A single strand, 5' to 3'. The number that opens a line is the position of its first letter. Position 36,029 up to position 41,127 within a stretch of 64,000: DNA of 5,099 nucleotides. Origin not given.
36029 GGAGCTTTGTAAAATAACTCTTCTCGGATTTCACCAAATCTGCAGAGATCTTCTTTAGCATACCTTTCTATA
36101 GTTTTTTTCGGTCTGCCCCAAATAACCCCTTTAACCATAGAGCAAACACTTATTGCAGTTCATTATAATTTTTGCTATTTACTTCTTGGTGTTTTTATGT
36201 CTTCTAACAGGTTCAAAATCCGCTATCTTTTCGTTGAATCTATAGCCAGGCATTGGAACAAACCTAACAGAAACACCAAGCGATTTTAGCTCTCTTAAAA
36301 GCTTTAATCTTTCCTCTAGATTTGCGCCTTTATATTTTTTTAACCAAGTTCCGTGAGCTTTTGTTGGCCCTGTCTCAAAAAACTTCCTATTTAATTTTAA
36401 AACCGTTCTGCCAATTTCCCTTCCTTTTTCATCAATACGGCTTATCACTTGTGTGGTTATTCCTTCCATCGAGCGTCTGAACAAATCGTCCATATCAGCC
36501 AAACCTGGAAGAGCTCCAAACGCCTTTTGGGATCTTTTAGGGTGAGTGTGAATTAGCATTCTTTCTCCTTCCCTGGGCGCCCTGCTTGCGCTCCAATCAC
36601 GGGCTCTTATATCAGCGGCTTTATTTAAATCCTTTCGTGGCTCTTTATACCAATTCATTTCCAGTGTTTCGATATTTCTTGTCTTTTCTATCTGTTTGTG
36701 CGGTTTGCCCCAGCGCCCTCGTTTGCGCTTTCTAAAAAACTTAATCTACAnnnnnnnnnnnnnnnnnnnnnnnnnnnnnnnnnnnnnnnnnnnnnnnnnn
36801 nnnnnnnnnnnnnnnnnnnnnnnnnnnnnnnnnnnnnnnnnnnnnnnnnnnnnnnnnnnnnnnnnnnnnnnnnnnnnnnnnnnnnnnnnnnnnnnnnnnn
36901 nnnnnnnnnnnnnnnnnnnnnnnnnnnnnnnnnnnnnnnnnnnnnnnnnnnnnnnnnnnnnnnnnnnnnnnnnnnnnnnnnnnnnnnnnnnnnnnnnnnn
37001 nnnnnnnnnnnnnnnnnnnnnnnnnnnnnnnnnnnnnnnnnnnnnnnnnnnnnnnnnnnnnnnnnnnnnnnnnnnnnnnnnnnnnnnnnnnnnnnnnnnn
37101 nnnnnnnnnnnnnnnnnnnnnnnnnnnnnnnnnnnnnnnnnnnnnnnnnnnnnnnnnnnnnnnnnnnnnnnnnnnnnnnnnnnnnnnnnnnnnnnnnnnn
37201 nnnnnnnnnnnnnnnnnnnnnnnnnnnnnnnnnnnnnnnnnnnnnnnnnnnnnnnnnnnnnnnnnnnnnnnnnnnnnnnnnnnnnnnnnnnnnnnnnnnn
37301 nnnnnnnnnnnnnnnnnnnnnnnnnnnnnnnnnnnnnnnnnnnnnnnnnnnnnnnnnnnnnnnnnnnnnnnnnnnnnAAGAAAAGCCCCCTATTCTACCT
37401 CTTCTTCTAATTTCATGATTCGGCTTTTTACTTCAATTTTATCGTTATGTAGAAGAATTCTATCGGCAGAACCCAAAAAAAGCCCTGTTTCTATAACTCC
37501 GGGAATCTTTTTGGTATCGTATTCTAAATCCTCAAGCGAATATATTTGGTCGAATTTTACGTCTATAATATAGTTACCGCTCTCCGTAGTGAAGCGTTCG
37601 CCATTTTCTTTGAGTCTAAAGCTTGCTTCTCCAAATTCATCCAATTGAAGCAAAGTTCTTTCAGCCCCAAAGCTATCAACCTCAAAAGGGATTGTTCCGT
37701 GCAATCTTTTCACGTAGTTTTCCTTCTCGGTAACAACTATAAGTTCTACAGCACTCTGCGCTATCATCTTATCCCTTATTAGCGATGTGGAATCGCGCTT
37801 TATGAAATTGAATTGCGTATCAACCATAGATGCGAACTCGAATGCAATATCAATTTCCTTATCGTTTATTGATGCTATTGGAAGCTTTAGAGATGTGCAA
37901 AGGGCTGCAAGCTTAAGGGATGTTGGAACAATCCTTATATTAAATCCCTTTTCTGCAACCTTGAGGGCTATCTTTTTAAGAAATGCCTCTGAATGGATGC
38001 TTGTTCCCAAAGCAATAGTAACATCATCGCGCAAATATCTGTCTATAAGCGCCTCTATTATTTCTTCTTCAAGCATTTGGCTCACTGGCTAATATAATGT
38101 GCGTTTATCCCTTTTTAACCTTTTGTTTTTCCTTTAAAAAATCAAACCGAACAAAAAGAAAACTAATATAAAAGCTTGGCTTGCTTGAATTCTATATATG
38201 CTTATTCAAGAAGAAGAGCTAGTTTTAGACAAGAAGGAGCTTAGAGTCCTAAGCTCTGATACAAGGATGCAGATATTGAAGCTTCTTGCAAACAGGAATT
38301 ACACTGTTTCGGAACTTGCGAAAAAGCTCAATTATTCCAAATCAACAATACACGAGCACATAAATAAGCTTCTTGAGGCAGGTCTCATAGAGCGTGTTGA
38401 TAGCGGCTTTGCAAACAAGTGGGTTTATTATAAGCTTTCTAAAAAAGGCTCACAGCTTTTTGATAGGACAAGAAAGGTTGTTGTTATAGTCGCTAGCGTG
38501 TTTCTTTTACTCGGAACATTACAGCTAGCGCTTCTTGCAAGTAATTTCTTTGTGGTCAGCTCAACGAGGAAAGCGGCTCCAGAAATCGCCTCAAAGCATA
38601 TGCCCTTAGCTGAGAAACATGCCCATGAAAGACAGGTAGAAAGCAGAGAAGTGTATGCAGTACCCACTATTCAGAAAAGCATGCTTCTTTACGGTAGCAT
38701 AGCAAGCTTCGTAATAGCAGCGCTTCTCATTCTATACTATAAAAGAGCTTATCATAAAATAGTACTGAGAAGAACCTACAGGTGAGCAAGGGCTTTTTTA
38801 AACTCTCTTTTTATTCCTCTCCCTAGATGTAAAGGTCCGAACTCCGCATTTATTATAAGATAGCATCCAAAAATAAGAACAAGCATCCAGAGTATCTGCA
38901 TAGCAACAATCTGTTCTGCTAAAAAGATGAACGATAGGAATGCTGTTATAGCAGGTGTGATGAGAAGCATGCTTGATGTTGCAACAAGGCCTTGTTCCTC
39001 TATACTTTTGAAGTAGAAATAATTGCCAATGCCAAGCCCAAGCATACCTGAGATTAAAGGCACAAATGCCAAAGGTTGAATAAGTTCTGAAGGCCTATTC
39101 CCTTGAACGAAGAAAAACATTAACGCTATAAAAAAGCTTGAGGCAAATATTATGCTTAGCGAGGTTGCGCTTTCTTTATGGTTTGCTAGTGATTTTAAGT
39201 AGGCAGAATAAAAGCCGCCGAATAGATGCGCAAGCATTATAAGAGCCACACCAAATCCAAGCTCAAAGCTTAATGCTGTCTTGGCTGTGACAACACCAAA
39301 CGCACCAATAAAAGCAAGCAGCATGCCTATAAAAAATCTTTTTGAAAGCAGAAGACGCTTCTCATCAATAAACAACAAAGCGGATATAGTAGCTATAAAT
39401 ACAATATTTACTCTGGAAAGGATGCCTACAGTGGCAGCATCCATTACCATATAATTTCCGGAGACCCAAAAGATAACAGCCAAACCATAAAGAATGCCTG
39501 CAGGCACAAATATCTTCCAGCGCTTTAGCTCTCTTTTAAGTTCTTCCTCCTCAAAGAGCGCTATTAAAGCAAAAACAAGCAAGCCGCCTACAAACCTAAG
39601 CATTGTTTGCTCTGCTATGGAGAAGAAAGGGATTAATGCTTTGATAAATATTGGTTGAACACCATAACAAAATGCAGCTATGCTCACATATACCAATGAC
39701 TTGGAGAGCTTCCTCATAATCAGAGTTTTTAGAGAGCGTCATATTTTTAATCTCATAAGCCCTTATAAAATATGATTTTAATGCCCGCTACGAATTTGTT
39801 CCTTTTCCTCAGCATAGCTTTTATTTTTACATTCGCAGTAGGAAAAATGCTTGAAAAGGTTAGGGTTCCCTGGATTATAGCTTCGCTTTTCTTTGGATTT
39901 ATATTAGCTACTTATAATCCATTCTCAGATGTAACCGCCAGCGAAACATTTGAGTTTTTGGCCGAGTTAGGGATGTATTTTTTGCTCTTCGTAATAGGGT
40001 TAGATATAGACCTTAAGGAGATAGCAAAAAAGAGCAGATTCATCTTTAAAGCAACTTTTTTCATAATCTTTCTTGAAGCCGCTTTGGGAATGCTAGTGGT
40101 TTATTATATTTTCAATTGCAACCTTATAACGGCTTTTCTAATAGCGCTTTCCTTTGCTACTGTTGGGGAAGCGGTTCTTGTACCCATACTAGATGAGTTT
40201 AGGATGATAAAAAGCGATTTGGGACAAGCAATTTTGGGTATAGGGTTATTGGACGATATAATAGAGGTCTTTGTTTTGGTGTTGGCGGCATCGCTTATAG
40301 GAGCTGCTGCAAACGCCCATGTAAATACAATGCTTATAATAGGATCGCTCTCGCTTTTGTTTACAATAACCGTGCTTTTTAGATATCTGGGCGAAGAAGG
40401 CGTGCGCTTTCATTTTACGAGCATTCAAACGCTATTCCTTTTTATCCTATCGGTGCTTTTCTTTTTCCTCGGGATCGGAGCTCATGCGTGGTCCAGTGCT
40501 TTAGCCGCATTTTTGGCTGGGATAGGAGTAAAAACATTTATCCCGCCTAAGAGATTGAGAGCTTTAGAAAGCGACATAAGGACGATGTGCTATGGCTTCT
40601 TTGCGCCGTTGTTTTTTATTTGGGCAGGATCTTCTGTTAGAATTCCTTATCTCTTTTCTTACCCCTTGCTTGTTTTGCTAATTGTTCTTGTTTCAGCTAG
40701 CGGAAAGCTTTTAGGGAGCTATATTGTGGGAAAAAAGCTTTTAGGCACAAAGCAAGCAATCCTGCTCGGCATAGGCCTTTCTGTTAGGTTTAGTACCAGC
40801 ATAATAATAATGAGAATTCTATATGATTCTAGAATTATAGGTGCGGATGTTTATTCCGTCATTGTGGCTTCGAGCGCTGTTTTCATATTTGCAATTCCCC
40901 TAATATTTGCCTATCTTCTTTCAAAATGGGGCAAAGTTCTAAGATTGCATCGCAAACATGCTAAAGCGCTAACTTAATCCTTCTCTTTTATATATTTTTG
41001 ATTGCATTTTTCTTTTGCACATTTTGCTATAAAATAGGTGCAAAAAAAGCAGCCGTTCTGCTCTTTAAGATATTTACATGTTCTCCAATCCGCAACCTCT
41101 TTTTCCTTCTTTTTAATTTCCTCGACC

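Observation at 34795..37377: Tandem array of four paralogous ~200-aa proteins with a JAMM-like HTHP...(S/T)xxD motif next to a tRNA cluster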

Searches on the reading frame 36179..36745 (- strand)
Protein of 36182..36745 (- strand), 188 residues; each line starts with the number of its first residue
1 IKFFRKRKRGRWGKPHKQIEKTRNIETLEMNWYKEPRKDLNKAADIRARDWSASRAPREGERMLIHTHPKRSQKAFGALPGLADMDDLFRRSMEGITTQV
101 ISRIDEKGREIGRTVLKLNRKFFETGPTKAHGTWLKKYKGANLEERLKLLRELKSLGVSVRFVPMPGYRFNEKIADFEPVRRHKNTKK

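Call 7: search_protein_families(library=pfam, proteins=[window:36179-36739:-], max_evalue=10)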
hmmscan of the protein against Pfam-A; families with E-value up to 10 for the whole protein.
window:36179-36739:- (186 aa): 0 families

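Call 79: search_protein_families(library=padloc, proteins=[window:36182-36745:-], max_evalue=0.1)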
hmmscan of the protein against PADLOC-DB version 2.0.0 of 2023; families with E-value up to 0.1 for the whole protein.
window:36182-36745:- (188 aa): 0 families

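Call 80: search_protein_families(library=phrogs, proteins=[window:36182-36745:-], max_evalue=0.1)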
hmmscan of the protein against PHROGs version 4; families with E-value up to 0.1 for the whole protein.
window:36182-36745:- (188 aa): 0 families

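Call 92: predict_structure(alignment_id=A6)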
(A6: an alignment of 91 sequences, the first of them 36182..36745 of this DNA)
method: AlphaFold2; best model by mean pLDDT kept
length: 188 residues; sequences in the alignment: 91
mean_pLDDT: 92.3   pTM: 0.87
mean pLDDT of the five models: 92.3, 91.4, 91.1, 91.0, 90.6
residues with pLDDT >= 90: 154; 70-90: 20; 50-70: 14; < 50: 0
segments of 3 or more residues with pLDDT < 50: none
pLDDT, mean of each block of 10 residues (from residue 1): 65 87 98 96 97 97 98 87 95 97 98 98 85 93 96 95 98 96 74
secondary structure, 60 per line:
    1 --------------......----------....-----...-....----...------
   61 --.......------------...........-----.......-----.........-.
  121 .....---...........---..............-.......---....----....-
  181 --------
elements in order: H15-20 E31-34 E40-42 E44-47 E52-54 E63-69 H82-92 E98-104 E110-118 H120-125 H129-139 H143-156 E158-164 E168-171 E176-179

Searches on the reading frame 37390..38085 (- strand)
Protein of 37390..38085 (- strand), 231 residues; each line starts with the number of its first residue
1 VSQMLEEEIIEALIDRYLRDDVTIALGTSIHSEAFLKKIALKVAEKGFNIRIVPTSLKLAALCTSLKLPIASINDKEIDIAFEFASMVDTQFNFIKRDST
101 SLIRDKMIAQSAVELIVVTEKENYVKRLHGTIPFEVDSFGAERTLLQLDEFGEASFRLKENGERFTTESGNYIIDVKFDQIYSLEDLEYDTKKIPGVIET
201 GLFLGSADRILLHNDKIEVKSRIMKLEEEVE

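Call 15: search_protein_families(library=pfam, proteins=[window:37390-38085:-], max_evalue=0.001)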
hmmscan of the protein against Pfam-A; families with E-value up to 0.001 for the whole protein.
window:37390-38085:- (231 aa): 1 family
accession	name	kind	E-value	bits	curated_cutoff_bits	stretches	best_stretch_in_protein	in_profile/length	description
PF06026.20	Rib_5-P_isom_A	-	1.8e-36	125.8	26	1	52-214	2-170/173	Ribose 5-phosphate isomerase A (phosphoriboisomerase A)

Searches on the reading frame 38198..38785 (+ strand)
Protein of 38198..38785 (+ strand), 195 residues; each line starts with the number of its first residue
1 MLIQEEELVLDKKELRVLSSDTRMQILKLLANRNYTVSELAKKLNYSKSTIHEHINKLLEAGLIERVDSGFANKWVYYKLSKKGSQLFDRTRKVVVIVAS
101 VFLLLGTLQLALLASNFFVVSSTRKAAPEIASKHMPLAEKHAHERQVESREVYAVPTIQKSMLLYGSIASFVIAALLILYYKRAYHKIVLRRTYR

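Call 15: search_protein_families(library=pfam, proteins=[window:38198-38785:+], max_evalue=0.001)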
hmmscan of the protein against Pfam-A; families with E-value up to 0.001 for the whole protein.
window:38198-38785:+ (195 aa): 28 families (the best 25 are shown)
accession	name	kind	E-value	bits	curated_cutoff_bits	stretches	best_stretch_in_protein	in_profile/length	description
PF01022.26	HTH_5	-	1.9e-15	56.9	22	1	21-65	2-46/47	Bacterial regulatory protein, arsR family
PF12840.13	HTH_20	-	1.1e-12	48.2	27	1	18-67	1-51/51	Helix-turn-helix domain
PF13412.12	HTH_24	-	2e-09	37.3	21.9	1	21-65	3-48/48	Winged helix-turn-helix DNA-binding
PF12802.13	MarR_2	-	5.9e-09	36.4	27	1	22-69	6-55/61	MarR family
PF08279.18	HTH_11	-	3.8e-08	33.5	25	1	23-62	2-43/55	HTH domain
PF25213.1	HVO_A0261_N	-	4.4e-08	33.3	35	1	18-72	8-62/86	HVO_A0261 N-terminal domain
PF01047.28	MarR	-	2e-07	31.3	24.6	1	22-68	4-51/59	MarR family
PF25212.1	HVO_A0114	-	2.8e-07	30.7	27.6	1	15-74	16-76/84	HVO_A0114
PF09339.16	HTH_IclR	-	3.3e-07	30.4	22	1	24-67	6-51/52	IclR helix-turn-helix domain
PF01978.25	TrmB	-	4.1e-07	30.2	25.6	1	27-74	15-59/68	Sugar-specific transcriptional regulator TrmB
PF13384.12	HTH_23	-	5.6e-06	26.5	24.6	1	19-62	3-45/50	Homeodomain-like domain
PF13936.12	HTH_38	-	6.8e-06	26.2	27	1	18-55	5-41/44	Helix-turn-helix domain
PF21476.4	PF0610-like_N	-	7.3e-06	26.6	33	1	22-56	2-36/50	PF0610-like, N-terminal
PF08220.18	HTH_DeoR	-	7.6e-06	26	21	1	25-70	4-50/57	DeoR-like helix-turn-helix domain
PF10711.15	DUF2513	-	1.6e-05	25.6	29.6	1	42-93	29-83/100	Hypothetical protein (DUF2513)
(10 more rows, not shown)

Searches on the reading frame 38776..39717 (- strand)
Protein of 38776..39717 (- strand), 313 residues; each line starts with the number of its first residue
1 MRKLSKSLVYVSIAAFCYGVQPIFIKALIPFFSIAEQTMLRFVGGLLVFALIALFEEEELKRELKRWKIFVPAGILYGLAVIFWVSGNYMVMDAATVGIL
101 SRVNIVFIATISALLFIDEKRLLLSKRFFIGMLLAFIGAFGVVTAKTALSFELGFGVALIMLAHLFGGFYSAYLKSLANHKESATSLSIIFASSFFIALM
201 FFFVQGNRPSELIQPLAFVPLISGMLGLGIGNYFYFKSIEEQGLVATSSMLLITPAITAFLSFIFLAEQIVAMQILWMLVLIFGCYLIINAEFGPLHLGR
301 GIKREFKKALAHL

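Call 15: search_protein_families(library=pfam, proteins=[window:38776-39717:-], max_evalue=0.001)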
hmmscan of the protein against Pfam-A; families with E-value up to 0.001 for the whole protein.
window:38776-39717:- (313 aa): 1 family
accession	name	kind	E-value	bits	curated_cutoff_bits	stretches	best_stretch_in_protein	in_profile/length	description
PF00892.27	EamA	-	8.4e-24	84.8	28.2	2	155-289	2-134/135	EamA-like transporter family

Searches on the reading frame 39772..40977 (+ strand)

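Call 15: search_protein_families(library=pfam, proteins=[window:39772-40977:+], max_evalue=0.001)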
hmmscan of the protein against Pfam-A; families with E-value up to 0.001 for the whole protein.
window:39772-40977:+ (401 aa): 1 family
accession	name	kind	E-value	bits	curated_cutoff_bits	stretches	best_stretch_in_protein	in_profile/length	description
PF00999.27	Na_H_Exchanger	-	1.8e-39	136.2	26.2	1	19-383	7-373/375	Sodium/hydrogen exchanger, transmembrane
